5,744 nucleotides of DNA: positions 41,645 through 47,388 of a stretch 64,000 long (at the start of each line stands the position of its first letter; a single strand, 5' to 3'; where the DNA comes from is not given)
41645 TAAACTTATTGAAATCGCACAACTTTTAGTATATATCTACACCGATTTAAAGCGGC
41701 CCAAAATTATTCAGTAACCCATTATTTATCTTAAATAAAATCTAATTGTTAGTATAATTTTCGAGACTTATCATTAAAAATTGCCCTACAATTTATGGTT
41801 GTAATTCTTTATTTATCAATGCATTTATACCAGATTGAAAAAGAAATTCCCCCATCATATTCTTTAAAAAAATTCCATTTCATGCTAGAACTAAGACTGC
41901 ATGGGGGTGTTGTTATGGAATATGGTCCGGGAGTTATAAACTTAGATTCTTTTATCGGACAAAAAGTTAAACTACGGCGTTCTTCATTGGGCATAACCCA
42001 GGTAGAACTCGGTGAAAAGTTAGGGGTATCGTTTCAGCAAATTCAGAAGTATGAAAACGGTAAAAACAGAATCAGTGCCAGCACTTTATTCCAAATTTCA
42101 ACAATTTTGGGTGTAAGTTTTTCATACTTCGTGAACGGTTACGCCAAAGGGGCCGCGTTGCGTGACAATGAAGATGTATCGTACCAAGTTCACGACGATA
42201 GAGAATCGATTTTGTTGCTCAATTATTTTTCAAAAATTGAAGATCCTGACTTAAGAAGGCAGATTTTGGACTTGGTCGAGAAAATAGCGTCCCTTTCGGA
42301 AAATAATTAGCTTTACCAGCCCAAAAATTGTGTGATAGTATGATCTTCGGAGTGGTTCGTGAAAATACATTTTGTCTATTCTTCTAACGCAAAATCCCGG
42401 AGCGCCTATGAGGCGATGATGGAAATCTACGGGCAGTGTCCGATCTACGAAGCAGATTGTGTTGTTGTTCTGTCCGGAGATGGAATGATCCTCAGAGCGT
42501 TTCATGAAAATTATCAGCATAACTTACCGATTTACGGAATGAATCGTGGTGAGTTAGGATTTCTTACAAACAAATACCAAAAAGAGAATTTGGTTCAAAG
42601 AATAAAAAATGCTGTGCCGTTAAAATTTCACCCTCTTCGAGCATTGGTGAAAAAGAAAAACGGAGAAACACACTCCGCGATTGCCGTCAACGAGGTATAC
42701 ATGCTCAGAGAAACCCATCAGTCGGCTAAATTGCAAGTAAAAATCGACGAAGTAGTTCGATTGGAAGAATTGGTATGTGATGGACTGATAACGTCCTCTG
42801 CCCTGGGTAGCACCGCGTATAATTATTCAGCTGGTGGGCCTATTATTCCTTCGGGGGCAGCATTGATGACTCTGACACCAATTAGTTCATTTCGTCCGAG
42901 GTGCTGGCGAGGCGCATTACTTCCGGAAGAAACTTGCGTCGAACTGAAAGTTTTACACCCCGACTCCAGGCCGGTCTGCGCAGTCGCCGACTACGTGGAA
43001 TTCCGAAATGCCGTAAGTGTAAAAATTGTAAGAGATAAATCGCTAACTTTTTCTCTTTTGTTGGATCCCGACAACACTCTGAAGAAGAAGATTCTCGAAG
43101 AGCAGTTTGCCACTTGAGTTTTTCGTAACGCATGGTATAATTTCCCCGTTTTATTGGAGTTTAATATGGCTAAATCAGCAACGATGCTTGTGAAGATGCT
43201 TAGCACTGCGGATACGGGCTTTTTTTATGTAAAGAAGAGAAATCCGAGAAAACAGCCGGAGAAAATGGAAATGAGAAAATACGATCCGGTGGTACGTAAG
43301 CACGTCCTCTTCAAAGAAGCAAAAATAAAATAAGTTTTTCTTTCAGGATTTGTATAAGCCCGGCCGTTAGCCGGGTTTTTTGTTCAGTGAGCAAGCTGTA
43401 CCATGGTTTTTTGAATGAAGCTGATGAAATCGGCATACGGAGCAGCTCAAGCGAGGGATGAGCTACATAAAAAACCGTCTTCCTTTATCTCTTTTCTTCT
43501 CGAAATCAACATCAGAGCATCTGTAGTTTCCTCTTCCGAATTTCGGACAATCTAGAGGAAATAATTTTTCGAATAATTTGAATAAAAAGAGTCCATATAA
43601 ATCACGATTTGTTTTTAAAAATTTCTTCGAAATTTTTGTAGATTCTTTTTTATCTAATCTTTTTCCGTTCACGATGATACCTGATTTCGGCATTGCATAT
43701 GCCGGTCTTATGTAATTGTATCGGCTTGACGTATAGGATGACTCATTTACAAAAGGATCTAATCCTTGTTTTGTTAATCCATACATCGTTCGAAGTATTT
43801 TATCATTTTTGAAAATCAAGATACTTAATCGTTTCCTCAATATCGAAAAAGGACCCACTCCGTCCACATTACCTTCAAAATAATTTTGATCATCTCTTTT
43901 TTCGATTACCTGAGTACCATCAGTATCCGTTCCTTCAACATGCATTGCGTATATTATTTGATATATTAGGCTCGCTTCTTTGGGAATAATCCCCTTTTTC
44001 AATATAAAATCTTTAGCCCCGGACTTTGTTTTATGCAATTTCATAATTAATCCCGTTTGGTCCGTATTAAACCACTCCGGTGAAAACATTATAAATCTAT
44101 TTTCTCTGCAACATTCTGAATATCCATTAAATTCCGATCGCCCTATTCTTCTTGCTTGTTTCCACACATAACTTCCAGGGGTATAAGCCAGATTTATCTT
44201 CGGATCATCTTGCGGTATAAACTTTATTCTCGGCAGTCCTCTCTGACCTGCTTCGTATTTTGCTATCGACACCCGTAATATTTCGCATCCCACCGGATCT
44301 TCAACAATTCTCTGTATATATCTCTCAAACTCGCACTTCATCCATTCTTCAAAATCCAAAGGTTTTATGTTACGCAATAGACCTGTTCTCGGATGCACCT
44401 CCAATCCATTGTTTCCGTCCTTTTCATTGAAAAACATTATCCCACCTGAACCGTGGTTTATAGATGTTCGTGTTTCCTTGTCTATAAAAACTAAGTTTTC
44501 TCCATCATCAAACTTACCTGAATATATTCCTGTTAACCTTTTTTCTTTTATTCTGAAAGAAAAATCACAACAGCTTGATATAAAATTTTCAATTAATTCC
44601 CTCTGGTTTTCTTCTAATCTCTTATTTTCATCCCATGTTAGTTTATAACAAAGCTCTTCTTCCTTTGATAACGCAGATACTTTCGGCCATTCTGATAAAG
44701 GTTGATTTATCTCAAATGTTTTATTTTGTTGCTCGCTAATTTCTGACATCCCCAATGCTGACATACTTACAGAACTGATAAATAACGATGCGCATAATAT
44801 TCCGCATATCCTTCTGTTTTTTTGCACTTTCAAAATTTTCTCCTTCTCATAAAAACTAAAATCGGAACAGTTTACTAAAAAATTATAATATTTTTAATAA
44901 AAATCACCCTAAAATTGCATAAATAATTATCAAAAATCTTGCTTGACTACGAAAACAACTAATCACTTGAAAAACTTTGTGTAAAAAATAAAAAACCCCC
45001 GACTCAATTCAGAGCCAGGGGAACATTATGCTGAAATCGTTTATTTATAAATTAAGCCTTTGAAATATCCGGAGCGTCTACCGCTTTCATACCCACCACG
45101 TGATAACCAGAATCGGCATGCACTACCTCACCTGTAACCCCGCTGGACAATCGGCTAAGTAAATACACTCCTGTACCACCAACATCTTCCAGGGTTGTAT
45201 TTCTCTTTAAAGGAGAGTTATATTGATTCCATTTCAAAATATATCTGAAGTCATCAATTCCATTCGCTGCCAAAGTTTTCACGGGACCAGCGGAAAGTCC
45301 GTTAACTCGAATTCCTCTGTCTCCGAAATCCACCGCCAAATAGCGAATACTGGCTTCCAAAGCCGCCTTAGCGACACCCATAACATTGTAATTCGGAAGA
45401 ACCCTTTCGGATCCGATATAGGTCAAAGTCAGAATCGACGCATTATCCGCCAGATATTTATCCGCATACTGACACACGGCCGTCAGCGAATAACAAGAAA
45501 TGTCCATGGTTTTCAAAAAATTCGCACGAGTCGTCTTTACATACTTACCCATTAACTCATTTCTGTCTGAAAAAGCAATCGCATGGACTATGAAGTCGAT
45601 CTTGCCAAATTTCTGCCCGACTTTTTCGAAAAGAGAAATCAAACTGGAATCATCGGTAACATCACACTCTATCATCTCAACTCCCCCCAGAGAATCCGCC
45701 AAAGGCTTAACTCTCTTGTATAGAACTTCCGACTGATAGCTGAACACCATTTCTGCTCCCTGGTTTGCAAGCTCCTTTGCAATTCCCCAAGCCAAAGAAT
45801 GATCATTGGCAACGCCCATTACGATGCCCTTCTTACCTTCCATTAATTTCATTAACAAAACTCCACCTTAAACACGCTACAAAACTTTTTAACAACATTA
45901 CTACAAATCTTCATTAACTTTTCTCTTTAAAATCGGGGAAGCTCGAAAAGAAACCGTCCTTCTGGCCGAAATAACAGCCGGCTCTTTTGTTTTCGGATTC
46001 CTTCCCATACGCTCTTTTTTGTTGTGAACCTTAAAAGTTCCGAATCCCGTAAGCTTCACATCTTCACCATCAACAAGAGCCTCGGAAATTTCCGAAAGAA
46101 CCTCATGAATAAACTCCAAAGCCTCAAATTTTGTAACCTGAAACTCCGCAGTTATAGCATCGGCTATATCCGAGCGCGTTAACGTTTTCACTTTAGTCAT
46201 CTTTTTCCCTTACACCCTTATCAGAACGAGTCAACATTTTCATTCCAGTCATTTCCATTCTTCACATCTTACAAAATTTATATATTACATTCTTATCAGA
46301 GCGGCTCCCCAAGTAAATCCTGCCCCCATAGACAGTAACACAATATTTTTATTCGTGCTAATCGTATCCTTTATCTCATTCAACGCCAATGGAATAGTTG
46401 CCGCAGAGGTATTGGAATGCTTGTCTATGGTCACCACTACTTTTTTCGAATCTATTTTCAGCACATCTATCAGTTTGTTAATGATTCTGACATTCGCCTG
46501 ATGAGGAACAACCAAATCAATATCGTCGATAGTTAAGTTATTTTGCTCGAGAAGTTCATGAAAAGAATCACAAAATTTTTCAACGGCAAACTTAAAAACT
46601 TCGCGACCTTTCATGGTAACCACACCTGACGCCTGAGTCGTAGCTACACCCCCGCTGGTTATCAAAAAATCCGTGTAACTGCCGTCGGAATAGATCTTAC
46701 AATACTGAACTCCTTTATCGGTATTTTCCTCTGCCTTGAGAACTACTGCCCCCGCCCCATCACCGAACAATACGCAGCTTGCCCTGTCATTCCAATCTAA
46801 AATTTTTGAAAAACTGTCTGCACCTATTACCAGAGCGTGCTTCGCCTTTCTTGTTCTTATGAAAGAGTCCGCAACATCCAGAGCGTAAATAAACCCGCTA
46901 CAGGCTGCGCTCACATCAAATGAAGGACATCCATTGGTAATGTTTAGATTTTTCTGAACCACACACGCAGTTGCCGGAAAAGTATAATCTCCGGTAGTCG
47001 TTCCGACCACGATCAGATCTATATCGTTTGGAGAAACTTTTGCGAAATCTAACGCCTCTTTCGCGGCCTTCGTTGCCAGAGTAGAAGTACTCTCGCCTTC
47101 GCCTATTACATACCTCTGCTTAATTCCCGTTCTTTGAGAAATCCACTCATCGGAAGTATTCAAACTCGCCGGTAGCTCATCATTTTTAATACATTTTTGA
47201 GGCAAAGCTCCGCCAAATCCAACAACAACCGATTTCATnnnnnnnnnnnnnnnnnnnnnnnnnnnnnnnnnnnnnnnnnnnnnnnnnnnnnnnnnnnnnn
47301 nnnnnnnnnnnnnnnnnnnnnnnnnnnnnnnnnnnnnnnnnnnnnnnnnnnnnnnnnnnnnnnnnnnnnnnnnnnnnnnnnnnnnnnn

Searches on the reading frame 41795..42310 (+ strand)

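Call 34: search_protein_families(library=pfam, proteins=[window:41795-42310:+], max_evalue=0.00001)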
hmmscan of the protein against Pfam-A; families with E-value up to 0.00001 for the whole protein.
window:41795-42310:+ (171 aa): 3 families
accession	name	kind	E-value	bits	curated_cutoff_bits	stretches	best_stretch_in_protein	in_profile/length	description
PF01381.28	HTH_3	-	6.3e-16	58.6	23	1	60-112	4-55/55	Helix-turn-helix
PF12844.13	HTH_19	-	5.2e-08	33.1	30.2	1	55-117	1-63/64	Helix-turn-helix domain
PF13560.12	HTH_31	-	1e-06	29.4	27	1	55-108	3-57/64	Helix-turn-helix domain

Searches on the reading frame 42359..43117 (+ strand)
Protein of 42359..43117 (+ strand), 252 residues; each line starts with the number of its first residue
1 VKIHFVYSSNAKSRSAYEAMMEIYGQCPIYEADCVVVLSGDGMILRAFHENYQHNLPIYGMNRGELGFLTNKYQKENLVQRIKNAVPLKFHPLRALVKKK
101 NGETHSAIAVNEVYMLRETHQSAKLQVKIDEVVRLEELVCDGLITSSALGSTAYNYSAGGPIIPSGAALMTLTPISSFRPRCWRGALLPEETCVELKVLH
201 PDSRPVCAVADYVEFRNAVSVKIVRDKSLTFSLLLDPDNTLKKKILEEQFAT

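Call 34: search_protein_families(library=pfam, proteins=[window:42359-43117:+], max_evalue=0.00001)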
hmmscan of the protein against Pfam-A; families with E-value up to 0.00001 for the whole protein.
window:42359-43117:+ (252 aa): 2 families
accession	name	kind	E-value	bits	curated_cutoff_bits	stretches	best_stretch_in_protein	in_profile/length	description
PF20143.4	NAD_kinase_C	-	1.2e-09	38.4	23.7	1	111-178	2-69/126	ATP-NAD kinase C-terminal domain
PF01513.26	NAD_kinase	-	2e-08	35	25.5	1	31-80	72-120/130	ATP-NAD kinase N-terminal domain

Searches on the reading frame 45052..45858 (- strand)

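Call 35: search_protein_families(library=pfam, proteins=[window:45052-45858:-], max_evalue=0.00001)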
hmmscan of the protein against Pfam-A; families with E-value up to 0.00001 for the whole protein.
window:45052-45858:- (268 aa): 3 families
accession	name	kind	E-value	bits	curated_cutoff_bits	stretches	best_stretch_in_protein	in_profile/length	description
PF13561.12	adh_short_C2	-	7.6e-85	284.7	27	1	15-253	1-236/236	Enoyl-(Acyl carrier protein) reductase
PF00106.31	adh_short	-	2.1e-17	63.7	26.6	1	22-199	12-188/195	short chain dehydrogenase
PF23441.1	SDR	-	6.9e-07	29.3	27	1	53-196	56-197/258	SDR-like rossmann domain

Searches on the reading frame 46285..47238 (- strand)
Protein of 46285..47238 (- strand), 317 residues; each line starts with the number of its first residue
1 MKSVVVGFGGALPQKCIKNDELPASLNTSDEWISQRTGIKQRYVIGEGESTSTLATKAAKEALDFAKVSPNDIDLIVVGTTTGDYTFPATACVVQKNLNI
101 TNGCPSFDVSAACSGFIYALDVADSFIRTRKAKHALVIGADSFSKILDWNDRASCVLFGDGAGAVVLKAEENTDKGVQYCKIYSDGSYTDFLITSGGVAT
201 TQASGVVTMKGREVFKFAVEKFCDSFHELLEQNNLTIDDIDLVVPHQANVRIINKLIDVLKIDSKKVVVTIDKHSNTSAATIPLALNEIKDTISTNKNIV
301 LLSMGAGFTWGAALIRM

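Call 35: search_protein_families(library=pfam, proteins=[window:46285-47238:-], max_evalue=0.00001)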
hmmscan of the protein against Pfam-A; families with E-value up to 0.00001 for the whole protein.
window:46285-47238:- (317 aa): 4 families
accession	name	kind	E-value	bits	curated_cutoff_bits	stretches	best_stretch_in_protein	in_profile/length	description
PF08545.16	ACP_syn_III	-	1.6e-31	108.5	24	1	107-186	1-80/80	3-Oxoacyl-[acyl-carrier-protein (ACP)] synthase III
PF08541.16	ACP_syn_III_C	-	8.7e-30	103.2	26.6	1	230-317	1-90/90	3-Oxoacyl-[acyl-carrier-protein (ACP)] synthase III C terminal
PF08392.18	FAE1_CUT1_RppA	-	3.1e-08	33.7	27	1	52-174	84-210/290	FAE1/Type III polyketide synthase-like protein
PF00108.29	Thiolase_N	-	4e-07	30.1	26.4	0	36-146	8-118/260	Thiolase, N-terminal domain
